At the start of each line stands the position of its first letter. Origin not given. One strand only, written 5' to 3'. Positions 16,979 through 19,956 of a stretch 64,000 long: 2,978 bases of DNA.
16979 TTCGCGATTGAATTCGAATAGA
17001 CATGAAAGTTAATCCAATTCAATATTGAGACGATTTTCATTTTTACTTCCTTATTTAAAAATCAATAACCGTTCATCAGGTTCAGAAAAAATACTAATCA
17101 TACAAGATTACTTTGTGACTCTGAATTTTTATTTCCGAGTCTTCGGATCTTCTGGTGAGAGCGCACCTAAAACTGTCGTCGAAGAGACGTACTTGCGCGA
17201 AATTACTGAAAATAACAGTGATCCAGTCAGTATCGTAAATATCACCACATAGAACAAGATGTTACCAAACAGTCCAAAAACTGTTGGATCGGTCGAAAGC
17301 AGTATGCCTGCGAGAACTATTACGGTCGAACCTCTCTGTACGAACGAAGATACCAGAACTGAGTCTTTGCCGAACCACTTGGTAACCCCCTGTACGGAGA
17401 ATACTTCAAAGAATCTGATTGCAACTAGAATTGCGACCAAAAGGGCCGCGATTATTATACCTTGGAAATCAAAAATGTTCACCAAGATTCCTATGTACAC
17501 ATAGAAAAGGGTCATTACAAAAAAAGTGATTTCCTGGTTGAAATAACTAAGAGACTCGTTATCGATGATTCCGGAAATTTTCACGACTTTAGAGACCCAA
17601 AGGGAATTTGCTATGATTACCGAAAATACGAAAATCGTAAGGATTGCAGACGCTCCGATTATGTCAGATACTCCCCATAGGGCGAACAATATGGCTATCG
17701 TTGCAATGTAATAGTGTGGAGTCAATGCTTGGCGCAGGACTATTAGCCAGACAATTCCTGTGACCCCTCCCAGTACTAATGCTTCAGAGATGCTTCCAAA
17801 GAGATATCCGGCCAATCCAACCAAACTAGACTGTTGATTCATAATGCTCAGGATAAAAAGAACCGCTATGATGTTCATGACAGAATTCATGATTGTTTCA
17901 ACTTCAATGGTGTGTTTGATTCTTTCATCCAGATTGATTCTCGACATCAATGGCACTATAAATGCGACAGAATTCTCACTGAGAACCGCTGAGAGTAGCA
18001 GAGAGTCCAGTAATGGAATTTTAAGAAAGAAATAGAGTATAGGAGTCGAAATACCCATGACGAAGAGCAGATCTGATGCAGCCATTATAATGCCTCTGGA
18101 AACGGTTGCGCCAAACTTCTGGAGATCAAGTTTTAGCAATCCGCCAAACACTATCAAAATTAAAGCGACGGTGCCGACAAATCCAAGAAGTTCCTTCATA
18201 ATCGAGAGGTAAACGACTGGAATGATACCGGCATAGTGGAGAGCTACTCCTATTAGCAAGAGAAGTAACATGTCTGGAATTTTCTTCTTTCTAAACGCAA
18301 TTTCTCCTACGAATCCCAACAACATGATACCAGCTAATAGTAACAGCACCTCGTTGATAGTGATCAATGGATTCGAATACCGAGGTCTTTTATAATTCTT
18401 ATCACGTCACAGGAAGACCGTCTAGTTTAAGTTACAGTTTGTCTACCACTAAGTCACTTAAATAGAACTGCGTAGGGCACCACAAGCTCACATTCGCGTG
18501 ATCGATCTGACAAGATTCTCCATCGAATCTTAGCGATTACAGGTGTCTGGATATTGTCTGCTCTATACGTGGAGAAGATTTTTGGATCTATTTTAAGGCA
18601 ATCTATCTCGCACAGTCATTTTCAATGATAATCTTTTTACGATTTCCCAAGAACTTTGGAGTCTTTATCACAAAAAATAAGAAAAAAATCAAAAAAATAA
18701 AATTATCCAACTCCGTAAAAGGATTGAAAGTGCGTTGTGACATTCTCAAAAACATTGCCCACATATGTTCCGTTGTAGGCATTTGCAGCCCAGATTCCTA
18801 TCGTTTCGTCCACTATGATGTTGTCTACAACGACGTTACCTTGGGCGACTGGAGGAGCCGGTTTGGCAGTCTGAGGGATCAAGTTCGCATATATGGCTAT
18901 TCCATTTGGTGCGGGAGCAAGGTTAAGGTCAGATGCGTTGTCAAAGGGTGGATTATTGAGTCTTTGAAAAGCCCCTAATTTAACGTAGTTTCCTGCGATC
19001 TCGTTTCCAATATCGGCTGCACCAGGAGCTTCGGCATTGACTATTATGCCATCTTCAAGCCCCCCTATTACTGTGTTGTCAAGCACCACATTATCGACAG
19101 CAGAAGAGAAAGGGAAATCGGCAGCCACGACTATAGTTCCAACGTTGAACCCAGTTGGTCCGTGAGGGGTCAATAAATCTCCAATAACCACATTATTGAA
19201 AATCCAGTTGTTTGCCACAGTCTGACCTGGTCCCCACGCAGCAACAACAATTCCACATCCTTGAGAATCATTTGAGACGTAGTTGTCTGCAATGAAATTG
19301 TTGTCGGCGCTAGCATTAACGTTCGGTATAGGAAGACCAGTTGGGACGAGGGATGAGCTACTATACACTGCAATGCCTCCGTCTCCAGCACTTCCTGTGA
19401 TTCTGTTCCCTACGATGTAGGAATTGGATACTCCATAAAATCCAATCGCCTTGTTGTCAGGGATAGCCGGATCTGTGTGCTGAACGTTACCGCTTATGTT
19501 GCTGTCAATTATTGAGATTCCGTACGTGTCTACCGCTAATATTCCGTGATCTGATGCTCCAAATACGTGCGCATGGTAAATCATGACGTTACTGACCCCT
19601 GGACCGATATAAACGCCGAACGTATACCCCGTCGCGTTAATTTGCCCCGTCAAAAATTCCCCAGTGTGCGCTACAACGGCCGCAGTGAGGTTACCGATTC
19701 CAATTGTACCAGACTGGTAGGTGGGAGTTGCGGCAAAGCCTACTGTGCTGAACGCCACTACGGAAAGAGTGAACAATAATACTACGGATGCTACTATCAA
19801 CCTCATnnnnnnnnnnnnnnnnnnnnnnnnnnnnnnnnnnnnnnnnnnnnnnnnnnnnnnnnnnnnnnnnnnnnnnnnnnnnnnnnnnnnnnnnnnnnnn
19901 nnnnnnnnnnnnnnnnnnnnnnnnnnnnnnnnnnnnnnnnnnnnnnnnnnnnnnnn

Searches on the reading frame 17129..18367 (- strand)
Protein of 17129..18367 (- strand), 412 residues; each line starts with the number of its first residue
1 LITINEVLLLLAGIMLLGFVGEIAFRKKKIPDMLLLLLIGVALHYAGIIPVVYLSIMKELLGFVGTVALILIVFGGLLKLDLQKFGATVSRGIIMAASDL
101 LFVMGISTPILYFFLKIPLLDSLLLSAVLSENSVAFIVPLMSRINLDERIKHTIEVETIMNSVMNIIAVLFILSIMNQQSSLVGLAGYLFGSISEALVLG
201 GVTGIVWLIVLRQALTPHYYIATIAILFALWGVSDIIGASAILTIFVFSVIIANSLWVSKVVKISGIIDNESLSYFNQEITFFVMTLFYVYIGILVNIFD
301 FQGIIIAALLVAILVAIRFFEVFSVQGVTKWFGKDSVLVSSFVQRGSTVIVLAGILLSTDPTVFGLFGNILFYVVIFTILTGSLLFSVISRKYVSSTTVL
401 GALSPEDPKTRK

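Call 4: search_protein_families(library=pfam, proteins=[window:17129-18367:-], max_evalue=0.1)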
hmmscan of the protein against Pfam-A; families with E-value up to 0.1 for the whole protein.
window:17129-18367:- (412 aa): 1 family
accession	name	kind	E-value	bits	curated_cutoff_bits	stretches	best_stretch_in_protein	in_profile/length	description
PF00999.27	Na_H_Exchanger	-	3.1e-24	86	26.2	1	20-385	9-369/375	Sodium/hydrogen exchanger, transmembrane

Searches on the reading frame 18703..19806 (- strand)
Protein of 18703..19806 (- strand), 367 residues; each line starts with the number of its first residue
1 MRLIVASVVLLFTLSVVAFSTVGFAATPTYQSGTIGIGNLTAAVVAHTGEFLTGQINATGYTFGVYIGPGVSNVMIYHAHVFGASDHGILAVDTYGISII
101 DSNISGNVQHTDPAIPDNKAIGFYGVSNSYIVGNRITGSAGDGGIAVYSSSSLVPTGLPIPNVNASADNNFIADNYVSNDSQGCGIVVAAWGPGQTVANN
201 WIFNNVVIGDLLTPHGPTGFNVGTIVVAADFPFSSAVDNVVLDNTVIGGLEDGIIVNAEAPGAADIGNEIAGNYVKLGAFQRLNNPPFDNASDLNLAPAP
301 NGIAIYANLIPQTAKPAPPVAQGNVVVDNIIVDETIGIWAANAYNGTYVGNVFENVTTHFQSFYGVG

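Call 4: search_protein_families(library=pfam, proteins=[window:18703-19806:-], max_evalue=0.1)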
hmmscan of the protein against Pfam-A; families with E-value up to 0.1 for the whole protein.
window:18703-19806:- (367 aa): 2 families
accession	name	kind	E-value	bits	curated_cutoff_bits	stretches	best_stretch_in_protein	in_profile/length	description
PF13229.12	Beta_helix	-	1e-09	38.6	25.9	2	61-152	67-149/158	Right handed beta helix region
PF05048.19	NosD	-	9.5e-05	22.4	23.6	0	237-357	91-174/212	Periplasmic copper-binding protein (NosD)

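Call 43: search_protein_families(library=ncbifam, proteins=[window:18703-19806:-], max_evalue=1)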
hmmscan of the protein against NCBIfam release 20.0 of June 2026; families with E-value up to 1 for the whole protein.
window:18703-19806:- (367 aa): 0 families

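Call 52: search_solved_structures(query=window:18703-19806:-, max_evalue=1)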
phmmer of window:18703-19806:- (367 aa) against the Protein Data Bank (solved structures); distinct sequences matched with E-value up to 1: 1.
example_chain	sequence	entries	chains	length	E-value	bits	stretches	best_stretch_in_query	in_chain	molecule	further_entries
2lcg_A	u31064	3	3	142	0.83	12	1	263-324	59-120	Uncharacterized protein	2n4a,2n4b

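Call 63: find_homologous_proteins(query=window:18703-19806:-)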
Query window:18703-19806:- (367 aa): 171 proteins with E <= 0.001 among 8000 candidates; the best 120 are listed.
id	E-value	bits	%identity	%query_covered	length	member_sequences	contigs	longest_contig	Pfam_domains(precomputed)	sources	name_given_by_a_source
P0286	2.0e-227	772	96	100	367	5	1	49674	PF13229.13,PF05048.20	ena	-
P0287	1.1e-196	671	84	100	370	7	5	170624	PF13229.13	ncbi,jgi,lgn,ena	jgi:hypothetical protein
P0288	4.3e-196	669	82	100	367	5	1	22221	PF13229.13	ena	-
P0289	7.6e-196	669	83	100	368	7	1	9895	PF13229.13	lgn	-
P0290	2.5e-192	657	81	100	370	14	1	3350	PF13229.13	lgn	-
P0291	5.7e-186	636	80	100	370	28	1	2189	PF13229.13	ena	-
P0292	1.0e-183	629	78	100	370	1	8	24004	-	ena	-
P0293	7.0e-180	616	77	99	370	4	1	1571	PF13229.13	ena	-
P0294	4.1e-177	607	75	99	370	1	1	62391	PF13229.13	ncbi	-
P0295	4.4e-173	594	78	93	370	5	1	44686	PF13229.13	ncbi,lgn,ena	-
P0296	9.4e-173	593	79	95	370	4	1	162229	PF13229.13,PF05048.20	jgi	jgi:hypothetical protein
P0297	1.1e-170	586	72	100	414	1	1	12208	PF13229.13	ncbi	-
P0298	3.1e-170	584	75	100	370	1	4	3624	PF13229.13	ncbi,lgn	-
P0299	1.6e-167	575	77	92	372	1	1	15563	PF13229.13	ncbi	-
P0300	1.1e-163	563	75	93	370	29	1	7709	PF13229.13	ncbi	-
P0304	5.7e-104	366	53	95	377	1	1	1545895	PF13229.13,PF05048.20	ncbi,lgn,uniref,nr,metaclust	ncbi:right-handed parallel beta-helix repeat-containing protein [Picrophilus oshimae]|uniref:Hypothe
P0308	1.5e-83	299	46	99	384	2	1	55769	PF13229.13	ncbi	ncbi:right-handed parallel beta-helix repeat-containing protein [Caldiplasma sukawensis]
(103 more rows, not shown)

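Call 65: find_encoding_contigs(protein=P0304, flank=6000, max_places=1)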
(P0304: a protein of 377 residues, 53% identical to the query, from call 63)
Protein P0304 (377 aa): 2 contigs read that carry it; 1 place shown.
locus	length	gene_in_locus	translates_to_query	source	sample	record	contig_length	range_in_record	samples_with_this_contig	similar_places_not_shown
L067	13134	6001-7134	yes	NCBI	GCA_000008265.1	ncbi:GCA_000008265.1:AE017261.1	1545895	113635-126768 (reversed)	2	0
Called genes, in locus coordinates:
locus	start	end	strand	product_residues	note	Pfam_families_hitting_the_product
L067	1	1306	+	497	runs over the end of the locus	PF00221:Lyase_aromatic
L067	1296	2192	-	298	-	PF00491:Arginase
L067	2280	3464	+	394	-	PF07969:Amidohydro_3 (weak), PF01979:Amidohydro_1, PF07969:Amidohydro_3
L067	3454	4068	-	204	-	-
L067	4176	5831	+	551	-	PF17391:Urocanase_N, PF01175:Urocanase, PF17392:Urocanase_C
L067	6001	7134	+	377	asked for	PF05048:NosD (faint), PF13229:Beta_helix (weak)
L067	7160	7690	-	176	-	-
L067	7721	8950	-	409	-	PF07690:MFS_1, PF00083:Sugar_tr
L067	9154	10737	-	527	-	-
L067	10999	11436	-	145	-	PF01161:PBP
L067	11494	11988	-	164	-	PF06939:DUF1286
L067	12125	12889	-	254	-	PF01061:ABC2_membrane, PF12698:ABC2_membrane_3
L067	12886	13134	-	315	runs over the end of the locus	PF25199:nSTAND_NTPase5 (faint), PF00005:ABC_tran, PF13304:AAA_21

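Call 66: find_encoding_contigs(protein=P0308, flank=6000, max_places=1)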
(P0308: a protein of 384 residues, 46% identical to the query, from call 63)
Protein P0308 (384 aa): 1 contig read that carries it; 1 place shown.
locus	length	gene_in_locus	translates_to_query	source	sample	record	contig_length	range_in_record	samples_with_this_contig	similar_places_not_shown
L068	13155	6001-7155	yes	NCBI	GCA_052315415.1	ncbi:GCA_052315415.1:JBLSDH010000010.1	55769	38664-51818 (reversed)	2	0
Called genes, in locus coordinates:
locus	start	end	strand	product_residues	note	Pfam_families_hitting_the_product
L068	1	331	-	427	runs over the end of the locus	PF01336:tRNA_anti-codon, PF00152:tRNA-synt_2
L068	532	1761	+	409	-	PF25145:NfeD1b_N, PF24961:NfeD_membrane, PF01957:NfeD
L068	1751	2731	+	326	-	PF00480:ROK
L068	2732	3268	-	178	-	PF01625:PMSR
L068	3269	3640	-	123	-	PF01641:SelR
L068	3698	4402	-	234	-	-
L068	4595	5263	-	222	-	-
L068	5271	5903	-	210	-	PF00121:TIM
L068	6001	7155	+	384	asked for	PF13229:Beta_helix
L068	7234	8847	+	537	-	PF00501:AMP-binding, PF13193:AMP-binding_C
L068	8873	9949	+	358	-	PF00091:Tubulin, PF12327:FtsZ_C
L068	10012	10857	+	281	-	PF13292:DXP_synthase_N (faint), PF00456:Transketolase_N, PF09364:XFP_N (faint)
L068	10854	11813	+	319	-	PF02779:Transket_pyr, PF22613:Transketolase_C_1 (faint), PF02780:Transketolase_C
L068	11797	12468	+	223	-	PF00923:TAL_FSA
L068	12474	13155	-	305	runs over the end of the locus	PF00583:Acetyltransf_1, PF13673:Acetyltransf_10, PF13508:Acetyltransf_7, PF08445:FR47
